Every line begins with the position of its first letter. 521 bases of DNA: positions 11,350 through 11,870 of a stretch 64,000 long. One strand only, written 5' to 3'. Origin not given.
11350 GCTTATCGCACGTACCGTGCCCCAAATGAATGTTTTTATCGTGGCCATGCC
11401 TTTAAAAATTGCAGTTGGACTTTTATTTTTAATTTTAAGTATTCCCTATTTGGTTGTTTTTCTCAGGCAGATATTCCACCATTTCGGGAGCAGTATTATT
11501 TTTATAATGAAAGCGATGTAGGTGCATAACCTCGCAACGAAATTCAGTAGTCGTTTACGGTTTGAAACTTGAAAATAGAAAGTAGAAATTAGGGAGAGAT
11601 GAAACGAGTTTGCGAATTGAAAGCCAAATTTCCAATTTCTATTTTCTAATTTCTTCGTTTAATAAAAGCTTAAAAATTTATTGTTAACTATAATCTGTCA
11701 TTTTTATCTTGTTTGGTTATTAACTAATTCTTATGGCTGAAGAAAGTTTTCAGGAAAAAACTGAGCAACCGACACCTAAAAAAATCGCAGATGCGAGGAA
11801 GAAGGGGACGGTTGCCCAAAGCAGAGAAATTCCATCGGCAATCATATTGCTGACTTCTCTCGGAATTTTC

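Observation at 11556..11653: GAAA-rich hairpin repeat (family 2) found only in intra-operon gaps and always co-oriented with transcription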

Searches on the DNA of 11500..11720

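Call 60: search_rna_families(source=window, start=11500, end=11720, threshold=evalue, max_evalue=1)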
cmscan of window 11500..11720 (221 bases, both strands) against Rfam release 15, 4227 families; matches with E-value up to 1: 4.
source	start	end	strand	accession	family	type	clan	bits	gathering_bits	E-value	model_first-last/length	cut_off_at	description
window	11570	11654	+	RF03623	mir-1252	Gene; miRNA;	-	26.5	70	0.012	1-65/65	no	mir-1252 microRNA precursor family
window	11577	11647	-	RF03623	mir-1252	Gene; miRNA;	-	20.6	70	0.32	1-65/65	no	mir-1252 microRNA precursor family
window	11572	11652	+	RF03659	MIR2871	Gene; miRNA;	-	17.6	99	0.66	1-118/118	no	MIR2871 microRNA precursor family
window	11523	11655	+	RF01633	ceN43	Gene; snRNA; snoRNA; HACA-box;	-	16.5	50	0.54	1-129/129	no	Caenorhabditis snoRNA ceN43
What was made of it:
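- On Any curated RNA family (Rfam 15): Only chance sub-threshold miRNA-hairpin hits (call 60).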
